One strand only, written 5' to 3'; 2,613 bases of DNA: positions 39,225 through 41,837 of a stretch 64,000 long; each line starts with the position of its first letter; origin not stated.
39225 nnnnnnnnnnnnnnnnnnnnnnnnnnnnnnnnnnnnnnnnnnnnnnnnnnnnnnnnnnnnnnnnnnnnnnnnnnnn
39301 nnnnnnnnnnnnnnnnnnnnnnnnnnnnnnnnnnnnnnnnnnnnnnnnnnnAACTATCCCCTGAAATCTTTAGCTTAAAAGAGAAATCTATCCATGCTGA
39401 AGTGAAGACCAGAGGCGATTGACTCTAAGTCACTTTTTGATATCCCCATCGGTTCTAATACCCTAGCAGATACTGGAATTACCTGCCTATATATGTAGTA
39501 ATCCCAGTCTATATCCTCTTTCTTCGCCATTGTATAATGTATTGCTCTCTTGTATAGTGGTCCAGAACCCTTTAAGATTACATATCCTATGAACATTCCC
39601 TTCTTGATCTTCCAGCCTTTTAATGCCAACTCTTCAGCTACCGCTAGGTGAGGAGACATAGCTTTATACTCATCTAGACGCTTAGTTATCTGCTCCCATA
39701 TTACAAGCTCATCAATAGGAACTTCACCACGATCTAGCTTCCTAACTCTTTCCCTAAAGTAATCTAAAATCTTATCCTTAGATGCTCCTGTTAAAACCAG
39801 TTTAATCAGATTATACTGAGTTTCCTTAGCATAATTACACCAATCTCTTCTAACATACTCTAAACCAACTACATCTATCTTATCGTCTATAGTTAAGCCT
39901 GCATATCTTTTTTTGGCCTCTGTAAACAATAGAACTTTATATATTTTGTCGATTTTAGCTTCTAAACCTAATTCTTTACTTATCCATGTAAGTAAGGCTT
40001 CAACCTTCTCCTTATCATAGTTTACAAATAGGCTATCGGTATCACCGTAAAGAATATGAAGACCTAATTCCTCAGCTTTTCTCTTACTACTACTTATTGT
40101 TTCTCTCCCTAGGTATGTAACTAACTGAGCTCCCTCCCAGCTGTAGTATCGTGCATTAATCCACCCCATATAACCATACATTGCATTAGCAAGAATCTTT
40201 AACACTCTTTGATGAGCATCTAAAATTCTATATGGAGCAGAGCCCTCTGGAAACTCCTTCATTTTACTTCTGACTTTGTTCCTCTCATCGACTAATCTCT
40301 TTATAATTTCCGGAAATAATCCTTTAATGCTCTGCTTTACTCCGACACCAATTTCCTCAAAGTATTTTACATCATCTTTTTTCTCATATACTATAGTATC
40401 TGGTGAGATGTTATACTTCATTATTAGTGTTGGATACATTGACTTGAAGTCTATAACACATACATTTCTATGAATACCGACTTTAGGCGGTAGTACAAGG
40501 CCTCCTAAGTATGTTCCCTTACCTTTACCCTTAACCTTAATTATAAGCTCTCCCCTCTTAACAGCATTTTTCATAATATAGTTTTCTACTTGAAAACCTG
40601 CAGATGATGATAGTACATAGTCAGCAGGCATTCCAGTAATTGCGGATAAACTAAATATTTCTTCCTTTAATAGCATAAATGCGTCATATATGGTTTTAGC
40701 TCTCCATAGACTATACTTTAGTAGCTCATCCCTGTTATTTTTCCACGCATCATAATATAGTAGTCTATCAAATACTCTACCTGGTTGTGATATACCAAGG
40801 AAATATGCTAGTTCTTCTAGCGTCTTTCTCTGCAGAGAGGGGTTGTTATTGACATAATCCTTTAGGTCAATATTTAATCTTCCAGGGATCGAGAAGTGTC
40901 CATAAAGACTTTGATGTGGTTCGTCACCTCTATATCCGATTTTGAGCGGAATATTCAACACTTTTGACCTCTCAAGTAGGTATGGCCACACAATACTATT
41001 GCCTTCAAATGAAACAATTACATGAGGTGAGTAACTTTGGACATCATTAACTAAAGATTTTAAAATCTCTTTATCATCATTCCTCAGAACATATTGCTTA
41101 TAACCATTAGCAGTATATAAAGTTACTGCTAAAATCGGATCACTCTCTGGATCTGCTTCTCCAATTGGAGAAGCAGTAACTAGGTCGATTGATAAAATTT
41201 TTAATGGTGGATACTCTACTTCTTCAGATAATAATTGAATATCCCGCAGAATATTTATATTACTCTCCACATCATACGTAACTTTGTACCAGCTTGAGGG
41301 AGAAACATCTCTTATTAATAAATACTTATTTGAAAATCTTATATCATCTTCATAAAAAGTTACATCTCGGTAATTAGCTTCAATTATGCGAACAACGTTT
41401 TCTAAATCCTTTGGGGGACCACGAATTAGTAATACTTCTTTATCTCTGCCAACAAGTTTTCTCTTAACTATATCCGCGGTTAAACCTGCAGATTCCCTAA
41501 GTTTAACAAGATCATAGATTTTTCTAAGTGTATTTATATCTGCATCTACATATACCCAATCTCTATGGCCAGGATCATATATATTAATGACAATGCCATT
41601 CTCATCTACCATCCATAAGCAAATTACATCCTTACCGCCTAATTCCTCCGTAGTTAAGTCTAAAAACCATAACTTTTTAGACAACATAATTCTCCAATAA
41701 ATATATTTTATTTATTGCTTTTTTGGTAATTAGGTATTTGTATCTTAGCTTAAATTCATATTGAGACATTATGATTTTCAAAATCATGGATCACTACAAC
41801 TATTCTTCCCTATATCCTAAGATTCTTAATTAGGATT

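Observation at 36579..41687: Co-directional PolB3 - DHH phosphoesterase - ATP-dependent DNA ligase cluster with overlapping junctions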

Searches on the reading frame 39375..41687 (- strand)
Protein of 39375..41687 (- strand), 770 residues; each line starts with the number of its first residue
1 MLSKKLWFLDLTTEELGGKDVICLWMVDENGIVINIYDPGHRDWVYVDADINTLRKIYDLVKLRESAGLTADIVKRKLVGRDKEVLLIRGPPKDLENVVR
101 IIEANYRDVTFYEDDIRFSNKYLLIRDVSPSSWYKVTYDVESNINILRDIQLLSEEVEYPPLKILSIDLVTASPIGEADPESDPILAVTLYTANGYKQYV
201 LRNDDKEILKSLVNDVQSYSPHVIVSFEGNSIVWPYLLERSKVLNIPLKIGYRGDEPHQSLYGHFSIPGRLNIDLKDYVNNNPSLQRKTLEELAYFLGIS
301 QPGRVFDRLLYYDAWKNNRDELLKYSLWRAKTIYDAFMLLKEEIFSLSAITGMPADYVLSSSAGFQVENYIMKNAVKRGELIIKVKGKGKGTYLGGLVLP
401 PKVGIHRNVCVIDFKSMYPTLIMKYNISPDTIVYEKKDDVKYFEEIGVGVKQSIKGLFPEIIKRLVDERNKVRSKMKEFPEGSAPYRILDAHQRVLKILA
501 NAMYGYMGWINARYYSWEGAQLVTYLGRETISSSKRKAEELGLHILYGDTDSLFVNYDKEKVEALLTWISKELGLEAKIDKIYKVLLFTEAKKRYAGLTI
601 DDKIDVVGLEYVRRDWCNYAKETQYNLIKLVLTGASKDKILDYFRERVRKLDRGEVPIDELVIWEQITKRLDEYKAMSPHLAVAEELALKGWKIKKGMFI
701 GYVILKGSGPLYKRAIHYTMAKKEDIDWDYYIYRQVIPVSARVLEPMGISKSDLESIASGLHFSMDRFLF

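Call 3: search_protein_families(library=pfam, proteins=[window:39375-41687:-], max_evalue=0.01)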
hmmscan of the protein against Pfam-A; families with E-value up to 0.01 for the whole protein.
window:39375-41687:- (770 aa): 3 families
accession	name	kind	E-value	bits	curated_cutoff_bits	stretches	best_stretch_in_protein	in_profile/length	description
PF00136.26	DNA_pol_B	-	1.5e-69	235.4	23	1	354-746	2-452/453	DNA polymerase family B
PF03104.25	DNA_pol_B_exo1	-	2.9e-15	56.8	23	1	110-292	2-241/242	DNA polymerase family B, exonuclease domain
PF10108.15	DNA_pol_B_exo2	-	0.0083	16.3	24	0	203-303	35-134/213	Predicted 3'-5' exonuclease related to the exonuclease domain of PolB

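Call 4: search_protein_families(library=ncbifam, proteins=[window:39375-41687:-], max_evalue=0.01)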
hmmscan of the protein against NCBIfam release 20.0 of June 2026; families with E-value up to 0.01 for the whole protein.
window:39375-41687:- (770 aa): 9 families
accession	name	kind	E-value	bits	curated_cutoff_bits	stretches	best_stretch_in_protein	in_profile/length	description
TIGR00592.1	pol2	superfamily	1.3e-80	271.9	239.95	1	384-745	792-1176/1176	DNA polymerase (pol2)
NF004417.0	PRK05761.1-3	equivalog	1.3e-63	215.3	780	1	200-755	279-852/858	DNA-directed DNA polymerase I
NF004421.0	PRK05762.1-2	equivalog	5.9e-62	210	570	2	88-573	86-580/795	DNA polymerase II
NF004419.0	PRK05761.1-5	equivalog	2.2e-58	198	1285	1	388-755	548-921/932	DNA-directed DNA polymerase I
NF004415.0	PRK05761.1-1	equivalog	1.3e-43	149.1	1289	1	388-759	490-869/883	DNA-directed DNA polymerase I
NF004422.0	PRK05762.1-4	equivalog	8.2e-42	143.5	1103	2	106-573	100-573/789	DNA polymerase II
NF004418.0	PRK05761.1-4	subfamily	2.5e-37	128.5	692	1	395-757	325-703/717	type B DNA-directed DNA polymerase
NF004416.0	PRK05761.1-2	equivalog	5.7e-32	110.9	516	1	344-732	260-635/665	type B DNA-directed DNA polymerase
NF004420.0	PRK05762.1-1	equivalog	6.7e-31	107.7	1435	2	348-573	356-569/783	DNA polymerase II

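Call 16: search_solved_structures(query=window:39375-41687:-, max_evalue=1e-10)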
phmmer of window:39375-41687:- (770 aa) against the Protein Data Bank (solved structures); distinct sequences matched with E-value up to 1e-10: 78 (the best 60 are shown).
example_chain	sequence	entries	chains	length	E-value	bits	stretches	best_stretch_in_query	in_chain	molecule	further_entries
5mdn_A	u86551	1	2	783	1.8e-148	499.3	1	5-756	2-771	DNA polymerase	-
4fm2_A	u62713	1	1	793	1.1e-93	318.2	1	18-755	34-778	DNA polymerase 1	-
5h12_A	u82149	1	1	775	2e-93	317.3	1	17-755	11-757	Deep Vent DNA Polymerase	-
4flt_A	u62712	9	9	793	2.9e-93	316.8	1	18-755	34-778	DNA polymerase 1 | Pyrococcus abyssi B family DNA polymerase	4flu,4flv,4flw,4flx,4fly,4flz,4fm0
2jgu_A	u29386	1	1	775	3.5e-91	309.9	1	10-755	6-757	DNA POLYMERASE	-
3a2f_A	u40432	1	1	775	3.6e-91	309.9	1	10-755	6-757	DNA polymerase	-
2xhb_A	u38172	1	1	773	2.1e-90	307.4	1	17-755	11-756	DNA POLYMERASE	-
2vwj_A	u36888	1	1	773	2.2e-90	307.2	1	17-755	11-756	DNA POLYMERASE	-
2vwk_A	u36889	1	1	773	4.1e-90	306.4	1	17-755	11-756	DNA POLYMERASE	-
1tgo_A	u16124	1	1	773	6.4e-90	305.7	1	17-755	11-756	PROTEIN (THERMOSTABLE B DNA POLYMERASE)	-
7b08_A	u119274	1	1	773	2.1e-89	304.1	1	17-755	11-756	DNA polymerase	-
7b06_A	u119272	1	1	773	1.5e-88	301.2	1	17-755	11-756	DNA polymerase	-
4ahc_A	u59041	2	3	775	2.2e-88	300.7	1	13-755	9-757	DNA POLYMERASE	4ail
1qqc_A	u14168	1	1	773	5.2e-88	299.4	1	18-755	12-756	DNA POLYMERASE II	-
9gp8_A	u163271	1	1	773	8.3e-88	298.8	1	17-755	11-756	DNA polymerase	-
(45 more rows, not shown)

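Call 36: search_solved_structures(query=window:39375-41687:-, max_evalue=1e-90, show_alignments=2)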
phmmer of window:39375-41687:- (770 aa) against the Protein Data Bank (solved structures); distinct sequences matched with E-value up to 1e-90: 6.
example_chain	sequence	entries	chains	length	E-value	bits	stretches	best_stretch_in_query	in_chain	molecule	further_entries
5mdn_A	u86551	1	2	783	1.8e-148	499.3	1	5-756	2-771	DNA polymerase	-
4fm2_A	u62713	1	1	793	1.1e-93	318.2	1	18-755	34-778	DNA polymerase 1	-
5h12_A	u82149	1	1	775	2e-93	317.3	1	17-755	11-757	Deep Vent DNA Polymerase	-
4flt_A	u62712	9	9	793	2.9e-93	316.8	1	18-755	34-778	DNA polymerase 1 | Pyrococcus abyssi B family DNA polymerase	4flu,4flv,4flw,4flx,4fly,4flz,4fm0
2jgu_A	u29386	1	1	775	3.5e-91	309.9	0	10-755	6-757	DNA POLYMERASE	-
3a2f_A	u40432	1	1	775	3.6e-91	309.9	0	10-755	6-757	DNA polymerase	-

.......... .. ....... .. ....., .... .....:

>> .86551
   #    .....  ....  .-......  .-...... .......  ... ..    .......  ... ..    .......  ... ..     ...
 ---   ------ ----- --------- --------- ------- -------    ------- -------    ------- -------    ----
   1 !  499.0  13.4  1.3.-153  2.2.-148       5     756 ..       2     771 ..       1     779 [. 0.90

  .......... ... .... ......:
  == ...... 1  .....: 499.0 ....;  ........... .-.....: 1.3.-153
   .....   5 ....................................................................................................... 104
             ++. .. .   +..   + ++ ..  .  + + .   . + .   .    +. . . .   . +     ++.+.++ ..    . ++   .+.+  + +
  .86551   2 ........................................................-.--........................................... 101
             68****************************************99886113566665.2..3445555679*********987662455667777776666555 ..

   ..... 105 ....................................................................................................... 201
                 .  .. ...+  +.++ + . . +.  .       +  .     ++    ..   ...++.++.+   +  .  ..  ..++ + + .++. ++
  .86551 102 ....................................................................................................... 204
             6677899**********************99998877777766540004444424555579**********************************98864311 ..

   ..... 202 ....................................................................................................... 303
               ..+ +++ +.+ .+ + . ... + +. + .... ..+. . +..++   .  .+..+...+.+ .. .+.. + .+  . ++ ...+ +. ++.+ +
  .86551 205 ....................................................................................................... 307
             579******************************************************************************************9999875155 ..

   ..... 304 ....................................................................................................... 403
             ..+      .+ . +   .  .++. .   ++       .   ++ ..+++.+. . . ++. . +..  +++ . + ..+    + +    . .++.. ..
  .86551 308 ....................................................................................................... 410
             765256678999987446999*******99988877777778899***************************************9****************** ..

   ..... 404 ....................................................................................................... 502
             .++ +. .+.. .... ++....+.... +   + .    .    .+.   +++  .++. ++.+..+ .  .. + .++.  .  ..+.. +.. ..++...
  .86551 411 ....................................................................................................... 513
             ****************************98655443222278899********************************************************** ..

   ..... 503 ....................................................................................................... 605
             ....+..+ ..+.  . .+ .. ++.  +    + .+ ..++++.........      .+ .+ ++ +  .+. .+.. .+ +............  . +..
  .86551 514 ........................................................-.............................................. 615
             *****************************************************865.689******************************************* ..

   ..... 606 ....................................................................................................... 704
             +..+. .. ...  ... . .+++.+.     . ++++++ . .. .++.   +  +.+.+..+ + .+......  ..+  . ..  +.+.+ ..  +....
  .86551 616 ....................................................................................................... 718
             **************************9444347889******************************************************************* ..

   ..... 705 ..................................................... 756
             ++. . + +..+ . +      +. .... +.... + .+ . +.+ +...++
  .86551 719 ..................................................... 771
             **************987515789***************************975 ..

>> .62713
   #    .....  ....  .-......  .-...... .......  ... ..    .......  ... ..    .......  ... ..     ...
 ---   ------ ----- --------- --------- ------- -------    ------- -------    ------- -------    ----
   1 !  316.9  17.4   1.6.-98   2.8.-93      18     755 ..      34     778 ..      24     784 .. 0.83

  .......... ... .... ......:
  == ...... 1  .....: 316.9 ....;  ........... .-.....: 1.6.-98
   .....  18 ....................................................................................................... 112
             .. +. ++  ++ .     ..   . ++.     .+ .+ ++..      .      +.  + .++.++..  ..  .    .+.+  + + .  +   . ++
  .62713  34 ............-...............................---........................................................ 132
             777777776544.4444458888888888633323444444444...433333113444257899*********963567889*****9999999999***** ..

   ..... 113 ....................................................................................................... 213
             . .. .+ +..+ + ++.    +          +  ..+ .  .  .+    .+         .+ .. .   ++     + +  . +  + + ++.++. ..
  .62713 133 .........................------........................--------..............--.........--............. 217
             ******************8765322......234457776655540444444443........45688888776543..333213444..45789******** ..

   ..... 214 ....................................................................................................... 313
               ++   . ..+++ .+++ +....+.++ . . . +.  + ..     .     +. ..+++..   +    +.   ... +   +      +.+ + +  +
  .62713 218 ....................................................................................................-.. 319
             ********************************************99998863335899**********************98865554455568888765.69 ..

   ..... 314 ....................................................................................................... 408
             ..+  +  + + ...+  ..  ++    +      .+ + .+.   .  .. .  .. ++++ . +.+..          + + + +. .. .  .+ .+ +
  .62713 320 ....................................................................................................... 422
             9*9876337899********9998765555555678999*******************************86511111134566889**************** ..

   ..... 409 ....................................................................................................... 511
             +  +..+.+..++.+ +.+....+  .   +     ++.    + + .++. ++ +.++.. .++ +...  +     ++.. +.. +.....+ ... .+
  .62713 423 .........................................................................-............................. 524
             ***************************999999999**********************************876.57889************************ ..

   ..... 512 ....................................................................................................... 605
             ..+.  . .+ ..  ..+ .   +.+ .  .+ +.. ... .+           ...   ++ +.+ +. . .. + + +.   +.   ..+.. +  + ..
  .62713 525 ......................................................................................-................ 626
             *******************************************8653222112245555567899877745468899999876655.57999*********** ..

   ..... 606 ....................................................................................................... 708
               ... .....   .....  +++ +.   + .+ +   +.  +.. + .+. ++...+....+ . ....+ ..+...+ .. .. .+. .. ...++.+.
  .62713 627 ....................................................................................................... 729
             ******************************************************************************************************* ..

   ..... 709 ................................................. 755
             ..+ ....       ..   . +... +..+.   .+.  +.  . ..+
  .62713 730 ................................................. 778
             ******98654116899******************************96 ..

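Call 48: find_homologous_proteins(query=window:39375-41687:-, max_evalue=1e-50)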
Query window:39375-41687:- (770 aa): 126 proteins with E <= 1e-50 among 8000 candidates; the best 120 are listed.
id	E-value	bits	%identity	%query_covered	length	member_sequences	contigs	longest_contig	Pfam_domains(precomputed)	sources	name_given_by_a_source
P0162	0.0e+0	1736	100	100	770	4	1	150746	PF00136.27,PF03104.26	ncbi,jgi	-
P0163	0.0e+0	1377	77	100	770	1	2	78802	PF00136.27,PF03104.26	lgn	-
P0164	0.0e+0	1211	68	99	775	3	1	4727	PF00136.27,PF03104.26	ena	-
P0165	0.0e+0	1179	66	100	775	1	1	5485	PF00136.27,PF03104.26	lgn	-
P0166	0.0e+0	1132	64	100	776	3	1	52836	PF00136.27,PF03104.26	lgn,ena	-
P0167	0.0e+0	1024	60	97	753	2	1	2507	PF00136.27,PF03104.26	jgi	jgi:DNA polymerase I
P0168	4.4e-262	890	52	100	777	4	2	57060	PF00136.27,PF03104.26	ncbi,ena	-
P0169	2.7e-261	887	52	100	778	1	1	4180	PF00136.27,PF03104.26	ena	-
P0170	6.6e-251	853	70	69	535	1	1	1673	PF00136.27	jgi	jgi:DNA polymerase I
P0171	6.1e-246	837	50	99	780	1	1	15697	PF00136.27,PF03104.26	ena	-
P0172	8.6e-246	836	50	99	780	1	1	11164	PF00136.27,PF03104.26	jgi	jgi:DNA polymerase I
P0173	1.1e-243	829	50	100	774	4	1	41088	PF00136.27,PF03104.26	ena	-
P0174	2.1e-242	825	51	99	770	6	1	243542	PF00136.27,PF03104.26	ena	-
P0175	4.5e-242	824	50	100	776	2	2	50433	PF00136.27,PF03104.26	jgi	-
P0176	2.7e-241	821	50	99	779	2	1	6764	PF00136.27,PF03104.26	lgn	-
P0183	6.2e-217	741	45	98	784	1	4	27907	PF00136.27,PF03104.26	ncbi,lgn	ncbi:MAG: DNA-directed DNA polymerase [Candidatus Geothermarchaeales archaeon]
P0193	1.8e-173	597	39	99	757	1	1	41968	PF00136.27,PF03104.26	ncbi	ncbi:MAG: DNA-directed DNA polymerase [Candidatus Caldarchaeales archaeon]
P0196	3.6e-159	550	38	97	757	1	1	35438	PF00136.27,PF03104.26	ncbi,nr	ncbi:MAG: DNA-directed DNA polymerase [Nitrososphaeria archaeon]|nr:DNA-directed DNA polymerase [Nit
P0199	1.4e-156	541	36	98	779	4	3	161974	PF00136.27,PF03104.26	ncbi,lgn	ncbi:MAG: DNA polymerase domain-containing protein [Candidatus Bathyarchaeia archaeon]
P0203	4.2e-153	530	38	98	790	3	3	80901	PF00136.27,PF03104.26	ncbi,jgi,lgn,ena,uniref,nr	ncbi:MAG: DNA polymerase II [Candidatus Methanomethylicota archaeon]|uniref:DNA polymerase n=2 Tax=T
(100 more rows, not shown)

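Call 50: find_encoding_contigs(protein=P0183, flank=6000, max_places=2)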
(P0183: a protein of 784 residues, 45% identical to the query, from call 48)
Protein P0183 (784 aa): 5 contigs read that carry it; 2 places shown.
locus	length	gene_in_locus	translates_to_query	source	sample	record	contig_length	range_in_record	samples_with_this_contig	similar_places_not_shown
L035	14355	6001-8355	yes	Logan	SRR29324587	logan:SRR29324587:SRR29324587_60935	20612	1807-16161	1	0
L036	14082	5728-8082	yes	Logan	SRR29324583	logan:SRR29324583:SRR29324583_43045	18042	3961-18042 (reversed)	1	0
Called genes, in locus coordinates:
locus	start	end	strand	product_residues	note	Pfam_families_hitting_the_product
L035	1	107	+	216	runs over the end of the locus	PF10050:DUF2284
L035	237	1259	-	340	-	PF02517:Rce1-like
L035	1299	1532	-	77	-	-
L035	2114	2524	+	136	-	PF00571:CBS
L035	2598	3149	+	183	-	PF14512:TM1586_NiRdase (faint), PF00881:Nitroreductase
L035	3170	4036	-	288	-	PF25133:TYW2_N_2, PF02475:TRM5-TYW2_MTfase, PF09445:Methyltransf_15 (weak)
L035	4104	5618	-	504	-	PF11794:HpaB_N, PF03241:HpaB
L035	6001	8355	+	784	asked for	PF03104:DNA_pol_B_exo1, PF00136:DNA_pol_B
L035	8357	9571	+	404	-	PF01368:DHH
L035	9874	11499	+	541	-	PF04675:DNA_ligase_A_N, PF01068:DNA_ligase_A_M, PF04679:DNA_ligase_A_C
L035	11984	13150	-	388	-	PF17167:Glyco_hydro_94 (weak)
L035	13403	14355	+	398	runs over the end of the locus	PF00890:FAD_binding_2 (weak), PF01134:GIDA (weak), PF01266:DAO (weak), PF01494:FAD_binding_3 (weak), PF03486:HI0933_like (weak), PF07992:Pyr_redox_2, PF12831:FAD_oxidored, PF22578:GGR_cat, +3 more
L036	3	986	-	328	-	?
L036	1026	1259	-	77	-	-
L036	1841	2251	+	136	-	PF00571:CBS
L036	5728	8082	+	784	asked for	PF03104:DNA_pol_B_exo1, PF00136:DNA_pol_B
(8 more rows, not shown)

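Call 51: find_encoding_contigs(protein=P0193, flank=6000, max_places=2)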
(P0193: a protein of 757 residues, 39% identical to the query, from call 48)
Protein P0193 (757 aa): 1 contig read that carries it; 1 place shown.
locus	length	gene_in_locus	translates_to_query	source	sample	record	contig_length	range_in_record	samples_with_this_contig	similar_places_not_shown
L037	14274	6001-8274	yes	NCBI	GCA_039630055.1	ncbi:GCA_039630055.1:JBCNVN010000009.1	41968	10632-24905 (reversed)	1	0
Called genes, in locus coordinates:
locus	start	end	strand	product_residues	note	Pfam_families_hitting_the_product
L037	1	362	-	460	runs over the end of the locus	PF13660:DUF4147, PF05161:MOFRL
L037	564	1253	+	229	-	PF25084:LbH_EIF2B (faint), PF25087:GMPPB_C (weak), PF00132:Hexapep, PF14602:Hexapep_2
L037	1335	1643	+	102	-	PF01253:SUI1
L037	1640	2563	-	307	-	PF08271:Zn_Ribbon_TF, PF00382:TFIIB, PF08279:HTH_11 (faint), PF00382:TFIIB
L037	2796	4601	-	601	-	PF01406:tRNA-synt_1e, PF00133:tRNA-synt_1, PF01921:tRNA-synt_1f (weak), PF09334:tRNA-synt_1g (weak), PF09190:DALR_2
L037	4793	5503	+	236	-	PF00483:NTP_transferase, PF12804:NTP_transf_3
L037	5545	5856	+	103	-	-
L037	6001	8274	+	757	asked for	PF03104:DNA_pol_B_exo1, PF00136:DNA_pol_B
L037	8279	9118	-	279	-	PF20434:BD-FAE, PF01738:DLH, PF00326:Peptidase_S9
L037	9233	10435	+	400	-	PF01368:DHH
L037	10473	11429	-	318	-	PF00288:GHMP_kinases_N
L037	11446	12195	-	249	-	-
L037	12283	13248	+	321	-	PF04014:MazE_antitoxin, PF01895:PhoU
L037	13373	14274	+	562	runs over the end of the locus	PF00501:AMP-binding, PF13193:AMP-binding_C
